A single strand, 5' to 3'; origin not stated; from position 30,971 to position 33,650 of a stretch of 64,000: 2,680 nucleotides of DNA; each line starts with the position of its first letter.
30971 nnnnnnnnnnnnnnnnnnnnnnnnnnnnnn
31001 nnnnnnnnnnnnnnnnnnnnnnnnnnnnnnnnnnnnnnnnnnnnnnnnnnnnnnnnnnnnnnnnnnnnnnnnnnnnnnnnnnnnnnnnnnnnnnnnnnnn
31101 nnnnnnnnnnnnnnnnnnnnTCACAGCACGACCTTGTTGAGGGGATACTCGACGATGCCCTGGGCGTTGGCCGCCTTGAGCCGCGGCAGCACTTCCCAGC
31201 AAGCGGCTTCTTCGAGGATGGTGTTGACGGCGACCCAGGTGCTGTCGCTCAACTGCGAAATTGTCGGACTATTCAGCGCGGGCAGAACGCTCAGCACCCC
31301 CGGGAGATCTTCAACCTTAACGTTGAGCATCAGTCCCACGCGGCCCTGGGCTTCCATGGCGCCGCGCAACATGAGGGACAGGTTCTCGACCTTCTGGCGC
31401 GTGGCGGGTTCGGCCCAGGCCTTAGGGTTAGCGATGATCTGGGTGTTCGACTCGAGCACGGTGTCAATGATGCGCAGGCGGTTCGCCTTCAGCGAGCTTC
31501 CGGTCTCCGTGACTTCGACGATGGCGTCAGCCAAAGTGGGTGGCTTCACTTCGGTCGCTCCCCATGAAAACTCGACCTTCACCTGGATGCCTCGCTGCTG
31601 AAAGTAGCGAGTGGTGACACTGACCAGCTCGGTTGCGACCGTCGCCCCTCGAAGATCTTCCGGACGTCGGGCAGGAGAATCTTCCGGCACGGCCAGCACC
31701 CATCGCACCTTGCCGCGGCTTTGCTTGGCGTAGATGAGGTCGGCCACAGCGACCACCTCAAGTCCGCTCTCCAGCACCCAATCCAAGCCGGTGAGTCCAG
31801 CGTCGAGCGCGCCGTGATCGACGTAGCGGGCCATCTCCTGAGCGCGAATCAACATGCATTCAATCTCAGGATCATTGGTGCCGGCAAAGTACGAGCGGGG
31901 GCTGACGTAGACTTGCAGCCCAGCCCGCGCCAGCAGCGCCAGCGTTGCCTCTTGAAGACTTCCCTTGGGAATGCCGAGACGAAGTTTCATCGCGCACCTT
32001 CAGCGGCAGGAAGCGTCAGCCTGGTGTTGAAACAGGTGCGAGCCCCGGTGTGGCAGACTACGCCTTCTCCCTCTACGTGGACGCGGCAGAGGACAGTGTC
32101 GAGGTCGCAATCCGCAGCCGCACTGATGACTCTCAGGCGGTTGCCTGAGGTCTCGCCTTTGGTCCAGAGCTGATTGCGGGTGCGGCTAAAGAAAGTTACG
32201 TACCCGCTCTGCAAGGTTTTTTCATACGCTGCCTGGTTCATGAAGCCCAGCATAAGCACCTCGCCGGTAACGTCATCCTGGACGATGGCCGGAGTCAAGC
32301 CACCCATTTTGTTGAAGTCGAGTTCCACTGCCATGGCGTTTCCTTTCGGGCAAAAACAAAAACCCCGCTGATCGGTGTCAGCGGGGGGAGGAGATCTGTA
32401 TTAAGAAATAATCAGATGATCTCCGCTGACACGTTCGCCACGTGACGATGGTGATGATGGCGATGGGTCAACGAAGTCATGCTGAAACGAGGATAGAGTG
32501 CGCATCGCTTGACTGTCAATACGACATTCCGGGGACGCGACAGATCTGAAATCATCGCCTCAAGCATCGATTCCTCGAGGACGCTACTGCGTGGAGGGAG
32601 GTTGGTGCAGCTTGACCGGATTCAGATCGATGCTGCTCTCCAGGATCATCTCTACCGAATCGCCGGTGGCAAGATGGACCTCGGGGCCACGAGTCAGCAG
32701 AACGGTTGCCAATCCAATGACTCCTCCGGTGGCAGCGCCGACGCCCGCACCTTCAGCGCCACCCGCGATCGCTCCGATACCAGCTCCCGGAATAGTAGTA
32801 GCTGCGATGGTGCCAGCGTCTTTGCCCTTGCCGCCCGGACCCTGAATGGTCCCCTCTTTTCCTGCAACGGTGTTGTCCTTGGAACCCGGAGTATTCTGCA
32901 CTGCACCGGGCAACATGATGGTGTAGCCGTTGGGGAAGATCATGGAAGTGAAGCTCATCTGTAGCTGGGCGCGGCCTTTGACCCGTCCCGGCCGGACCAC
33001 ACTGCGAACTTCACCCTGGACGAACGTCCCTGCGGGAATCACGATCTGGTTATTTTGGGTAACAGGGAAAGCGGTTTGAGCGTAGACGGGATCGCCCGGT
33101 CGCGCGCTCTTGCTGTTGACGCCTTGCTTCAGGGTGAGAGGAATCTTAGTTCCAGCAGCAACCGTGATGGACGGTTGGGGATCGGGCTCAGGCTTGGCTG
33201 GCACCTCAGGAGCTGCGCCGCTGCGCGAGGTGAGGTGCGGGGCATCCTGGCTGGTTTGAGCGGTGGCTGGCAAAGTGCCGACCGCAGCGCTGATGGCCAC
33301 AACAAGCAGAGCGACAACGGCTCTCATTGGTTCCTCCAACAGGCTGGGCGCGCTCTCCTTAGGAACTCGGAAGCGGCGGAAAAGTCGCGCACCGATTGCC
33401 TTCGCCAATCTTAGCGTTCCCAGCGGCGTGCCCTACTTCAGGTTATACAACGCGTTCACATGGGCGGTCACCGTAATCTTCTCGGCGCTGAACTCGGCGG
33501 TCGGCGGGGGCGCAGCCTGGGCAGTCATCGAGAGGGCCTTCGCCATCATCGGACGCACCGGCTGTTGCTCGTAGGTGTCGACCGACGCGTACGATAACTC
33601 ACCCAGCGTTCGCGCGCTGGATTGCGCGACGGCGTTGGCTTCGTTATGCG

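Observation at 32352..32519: Leader-peptide transcription attenuator upstream of the his operon (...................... + antiterminator/terminator)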

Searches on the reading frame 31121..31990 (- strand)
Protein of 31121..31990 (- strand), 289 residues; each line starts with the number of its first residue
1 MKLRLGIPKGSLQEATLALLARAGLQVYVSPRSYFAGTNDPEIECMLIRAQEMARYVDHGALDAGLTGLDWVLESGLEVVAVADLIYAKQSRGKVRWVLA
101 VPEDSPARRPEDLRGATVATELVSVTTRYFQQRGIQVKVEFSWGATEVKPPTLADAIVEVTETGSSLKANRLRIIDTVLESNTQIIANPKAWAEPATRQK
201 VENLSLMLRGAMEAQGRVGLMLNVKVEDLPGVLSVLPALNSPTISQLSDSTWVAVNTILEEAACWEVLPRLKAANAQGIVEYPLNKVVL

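Call 6: search_protein_families(library=ncbifam, proteins=[window:31121-31990:-])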
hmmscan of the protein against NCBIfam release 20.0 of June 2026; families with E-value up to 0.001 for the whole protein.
window:31121-31990:- (289 aa): 2 families
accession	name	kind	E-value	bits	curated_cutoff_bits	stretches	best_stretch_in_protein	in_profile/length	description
TIGR00070.1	hisG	equivalog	6.8e-52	176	75.75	1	3-187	1-183/183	ATP phosphoribosyltransferase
TIGR03455.1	HisG_C-term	equivalog_domain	1.6e-25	89.2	40.05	1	188-288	1-100/100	ATP phosphoribosyltransferase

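Call 8: find_related_loci(query=window:31121-31990:-, collection=genome_contigs, flank=4000)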
Query window:31121-31990:- (289 aa) in genome_contigs; peptide patterns used: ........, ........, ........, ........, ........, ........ (x = any residue, [..] = any of these).
599 stretches matched a pattern (row limit reached: there are more); 575 encode a relative of the query (tblastn E <= 1e-3); the best 80 are kept; 80 distinct loci.
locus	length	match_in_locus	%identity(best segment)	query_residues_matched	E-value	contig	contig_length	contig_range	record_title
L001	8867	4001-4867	97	1-289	0e+0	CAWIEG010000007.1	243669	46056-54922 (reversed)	MAG: uncultured Acidobacteriaceae bacterium isolate MFD04570.bin.1.60 genome assembly, contig: contig_137977, whole geno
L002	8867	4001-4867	94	1-289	0e+0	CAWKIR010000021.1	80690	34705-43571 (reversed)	MAG: uncultured Acidobacteriaceae bacterium isolate MFD01716.bin.2.87 genome assembly, contig: contig_55864, whole genom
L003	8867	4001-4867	94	1-289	0e+0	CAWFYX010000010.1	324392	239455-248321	MAG: uncultured Acidobacteriaceae bacterium isolate MFD09286.bin.2.100 genome assembly, contig: contig_60336, whole geno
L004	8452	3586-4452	95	1-289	0e+0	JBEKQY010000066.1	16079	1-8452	MAG: Candidatus Korobacteraceae bacterium isolate SPRUCE 499 SPRUCE_499_66, whole genome shotgun sequence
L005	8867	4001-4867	94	1-289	0e+0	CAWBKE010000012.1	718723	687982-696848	MAG: uncultured Acidobacteriaceae bacterium isolate MFD03044.bin.1.102 genome assembly, contig: contig_35508, whole geno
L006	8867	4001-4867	94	1-289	0e+0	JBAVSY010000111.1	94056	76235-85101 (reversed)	MAG: Candidatus Korobacteraceae bacterium isolate MFD01097_ilm_asm_bin2 k127_82155, whole genome shotgun sequence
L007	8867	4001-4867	93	1-289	0e+0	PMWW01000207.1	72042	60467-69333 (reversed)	MAG: Acidobacteriaceae bacterium isolate bog_169 73.20110700_S3M.38_contig_2001, whole genome shotgun sequence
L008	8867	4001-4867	93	1-289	1e-180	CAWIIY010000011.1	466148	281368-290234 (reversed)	MAG: uncultured Acidobacteriaceae bacterium isolate MFD05512.bin.1.165 genome assembly, contig: contig_3734, whole genom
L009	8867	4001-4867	90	1-289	3e-174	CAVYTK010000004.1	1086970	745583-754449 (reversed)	MAG: uncultured Acidobacteriaceae bacterium isolate MFD09671.bin.1.12 genome assembly, contig: contig_3383, whole genome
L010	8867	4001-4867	90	1-289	2e-172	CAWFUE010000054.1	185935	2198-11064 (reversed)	MAG: uncultured Acidobacteriaceae bacterium isolate MFD09567.bin.2.12 genome assembly, contig: contig_72758, whole genom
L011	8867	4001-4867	89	1-289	5e-172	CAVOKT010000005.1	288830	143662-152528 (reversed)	MAG: uncultured Acidobacteriaceae bacterium isolate MFD00008.bin.2.41 genome assembly, contig: contig_63270, whole genom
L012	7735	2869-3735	88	1-289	2e-171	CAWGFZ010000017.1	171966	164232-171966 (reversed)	MAG: uncultured Acidobacteriaceae bacterium isolate MFD03044.bin.1.111 genome assembly, contig: contig_59657, whole geno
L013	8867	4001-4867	87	1-289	2e-171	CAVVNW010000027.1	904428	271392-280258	MAG: uncultured Acidobacteriaceae bacterium isolate MFD05705.bin.2.112 genome assembly, contig: contig_9664, whole genom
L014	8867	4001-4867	87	1-289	1e-170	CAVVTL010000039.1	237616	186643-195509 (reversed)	MAG: uncultured Acidobacteriaceae bacterium isolate MFD04428.bin.2.58 genome assembly, contig: contig_87235, whole genom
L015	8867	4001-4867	89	1-289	1e-170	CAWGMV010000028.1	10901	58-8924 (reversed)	MAG: uncultured Acidobacteriaceae bacterium isolate MFD09567.bin.1.70 genome assembly, contig: contig_82066, whole genom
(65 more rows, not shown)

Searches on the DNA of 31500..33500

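Call 3: search_rna_families(source=window, start=31500, end=33500, threshold=evalue, max_evalue=10, show_alignments=3)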
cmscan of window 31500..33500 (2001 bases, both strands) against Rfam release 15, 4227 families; matches with E-value up to 10: 5.
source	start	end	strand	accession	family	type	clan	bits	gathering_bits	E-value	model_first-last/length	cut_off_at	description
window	32355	32457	-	RF02837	anti-hemB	Gene; sRNA;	-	21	49.5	0.057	1-81/81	no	Burkholderia RNA 7 (anti-hemB)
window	33284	33313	+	RF00189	SNORD95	Gene; snRNA; snoRNA; CD-box;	-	15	55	8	1-68/68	no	Small nucleolar RNA SNORD95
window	32897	32979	+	RF00661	mir-31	Gene; miRNA;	CL00133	14.7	51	9.6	1-83/83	no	mir-31 microRNA precursor family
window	32500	32562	-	RF01121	sR38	Gene; snRNA; snoRNA; CD-box;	-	12.6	50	7.8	1-59/59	no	Small nucleolar RNA sR38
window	31525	31569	-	RF01136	sR28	Gene; snRNA; snoRNA; CD-box;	-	11.2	39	8.7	1-55/55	no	Small nucleolar RNA sR28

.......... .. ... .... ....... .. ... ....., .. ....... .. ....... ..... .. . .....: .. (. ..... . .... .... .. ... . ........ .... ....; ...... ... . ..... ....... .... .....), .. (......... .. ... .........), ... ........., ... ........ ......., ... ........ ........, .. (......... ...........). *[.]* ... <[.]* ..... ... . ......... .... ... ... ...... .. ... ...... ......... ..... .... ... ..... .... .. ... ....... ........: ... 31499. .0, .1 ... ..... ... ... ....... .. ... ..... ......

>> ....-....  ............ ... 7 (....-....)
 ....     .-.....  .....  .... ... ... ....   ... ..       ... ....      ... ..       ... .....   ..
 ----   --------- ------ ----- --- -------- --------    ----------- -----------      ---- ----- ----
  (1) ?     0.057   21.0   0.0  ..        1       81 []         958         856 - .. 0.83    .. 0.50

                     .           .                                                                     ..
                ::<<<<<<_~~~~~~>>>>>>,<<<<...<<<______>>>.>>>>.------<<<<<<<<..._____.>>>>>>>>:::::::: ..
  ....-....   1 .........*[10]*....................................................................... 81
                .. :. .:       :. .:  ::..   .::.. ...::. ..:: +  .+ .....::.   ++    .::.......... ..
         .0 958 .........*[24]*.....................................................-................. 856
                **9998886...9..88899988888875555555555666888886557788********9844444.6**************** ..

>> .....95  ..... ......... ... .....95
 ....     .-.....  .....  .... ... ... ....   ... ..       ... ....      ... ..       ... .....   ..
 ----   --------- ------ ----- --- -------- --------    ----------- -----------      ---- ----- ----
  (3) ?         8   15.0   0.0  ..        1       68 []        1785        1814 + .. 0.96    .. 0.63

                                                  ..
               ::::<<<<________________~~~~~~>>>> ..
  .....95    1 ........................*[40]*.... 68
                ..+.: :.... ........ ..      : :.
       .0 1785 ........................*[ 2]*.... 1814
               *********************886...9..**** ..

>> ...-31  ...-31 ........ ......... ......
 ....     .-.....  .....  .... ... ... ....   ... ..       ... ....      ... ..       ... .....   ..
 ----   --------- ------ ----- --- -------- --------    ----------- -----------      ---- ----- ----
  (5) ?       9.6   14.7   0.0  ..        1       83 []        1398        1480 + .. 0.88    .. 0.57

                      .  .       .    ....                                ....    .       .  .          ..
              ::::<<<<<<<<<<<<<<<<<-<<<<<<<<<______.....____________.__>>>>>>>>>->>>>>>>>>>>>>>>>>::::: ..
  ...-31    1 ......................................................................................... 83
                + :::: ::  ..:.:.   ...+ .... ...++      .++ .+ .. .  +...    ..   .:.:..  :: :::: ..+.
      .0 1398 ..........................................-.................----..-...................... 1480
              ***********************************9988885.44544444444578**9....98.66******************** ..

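Call 36: search_rna_families(source=window, start=32340, end=32530, threshold=evalue, max_evalue=10)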
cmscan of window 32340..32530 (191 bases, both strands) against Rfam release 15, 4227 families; matches with E-value up to 10: 12.
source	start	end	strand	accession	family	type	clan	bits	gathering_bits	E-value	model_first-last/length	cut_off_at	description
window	32355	32457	-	RF02837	anti-hemB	Gene; sRNA;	-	21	49.5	0.0054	1-81/81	no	Burkholderia RNA 7 (anti-hemB)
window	32356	32419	-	RF02846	Ref84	Gene; antisense;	-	19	52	2.8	25-87/87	no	Enterococcus sRNA 84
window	32353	32386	-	RF02401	ClpQY_promoter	Cis-reg;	-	17.4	42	0.08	1-29/57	no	ClpQY promoter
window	32415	32481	-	RF03960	mir-6644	Gene; miRNA;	-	16.6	82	0.5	1-67/67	no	mir-6644 microRNA precursor family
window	32416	32480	-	RF03467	mir-2851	Gene; miRNA;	CL00142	14.1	85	8.2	1-90/90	no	mir-2851 microRNA precursor family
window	32412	32457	+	RF01737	flpD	Cis-reg;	-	13.2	40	3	1-47/47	no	flpD RNA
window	32355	32423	+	RF02628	Hrs1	Gene; sRNA;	-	13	56.4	3.4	1-74/74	no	Hfq-regulated sRNA 1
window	32355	32411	-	RF02399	NsiR1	Gene; sRNA;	-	12.6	39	3.9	1-60/60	no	Nitrogen stress-induced RNA 1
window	32360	32426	-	RF02701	PsrR1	Gene; sRNA;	-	12.4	42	6.4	1-79/79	no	Photosynthesis regulatory RNA1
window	32356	32396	-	RF02278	Betaproteobacteria_toxic_sRNA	Gene; sRNA;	-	11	50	8.8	1-64/64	no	Betaproteobacteria toxic small RNA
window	32348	32414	-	RF00519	suhB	Gene; sRNA;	CL00108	10.5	41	9.4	1-77/77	no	Makes More Granules Regulator RNA (mmgR)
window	32386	32431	+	RF01129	sR44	Gene; snRNA; snoRNA; CD-box;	-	8.7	45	7.4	1-55/55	no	Small nucleolar RNA sR44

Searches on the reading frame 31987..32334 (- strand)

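Call 6: search_protein_families(library=ncbifam, proteins=[window:31987-32334:-])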
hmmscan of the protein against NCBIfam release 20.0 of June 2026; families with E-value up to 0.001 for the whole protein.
window:31987-32334:- (115 aa): 2 families
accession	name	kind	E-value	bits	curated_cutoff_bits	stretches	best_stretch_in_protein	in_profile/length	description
NF002747.0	PRK02759.1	equivalog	6.8e-42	143.4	187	1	4-104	9-107/208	bifunctional phosphoribosyl-AMP cyclohydrolase/phosphoribosyl-ATP diphosphatase HisIE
NF000768.0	PRK00051.1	equivalog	2.5e-38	130.5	126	1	3-107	14-115/131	phosphoribosyl-AMP cyclohydrolase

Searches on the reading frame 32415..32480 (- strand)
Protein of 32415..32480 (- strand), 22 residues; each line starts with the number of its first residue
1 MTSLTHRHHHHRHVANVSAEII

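Call 43: search_protein_families(library=pfam, proteins=[window:32415-32480:-], max_evalue=10)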
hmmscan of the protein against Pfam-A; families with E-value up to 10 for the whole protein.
seq(22 aa): 0 families

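Call 49: search_protein_families(library=ncbifam, proteins=[window:32415-32480:-], max_evalue=10)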
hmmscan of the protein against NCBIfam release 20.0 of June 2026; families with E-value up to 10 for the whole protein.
seq(22 aa): 0 families

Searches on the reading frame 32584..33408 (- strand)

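Call 6: search_protein_families(library=ncbifam, proteins=[window:32584-33408:-])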
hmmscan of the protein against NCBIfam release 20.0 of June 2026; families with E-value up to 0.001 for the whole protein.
window:32584-33408:- (274 aa): 0 families

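Call 43: search_protein_families(library=pfam, proteins=[window:32584-33408:-], max_evalue=10)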
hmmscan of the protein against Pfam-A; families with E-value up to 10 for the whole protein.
window:32584-33408:- (274 aa): 2 families
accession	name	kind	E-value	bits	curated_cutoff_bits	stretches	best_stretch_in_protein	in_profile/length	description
PF03743.19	TrbI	-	3.2e-09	37.3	35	1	82-188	1-99/188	Bacterial conjugation TrbI-like protein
PF13441.11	Gly-zipper_YMGG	-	2.2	8.5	28.9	1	197-234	3-41/45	YMGG-like Gly-zipper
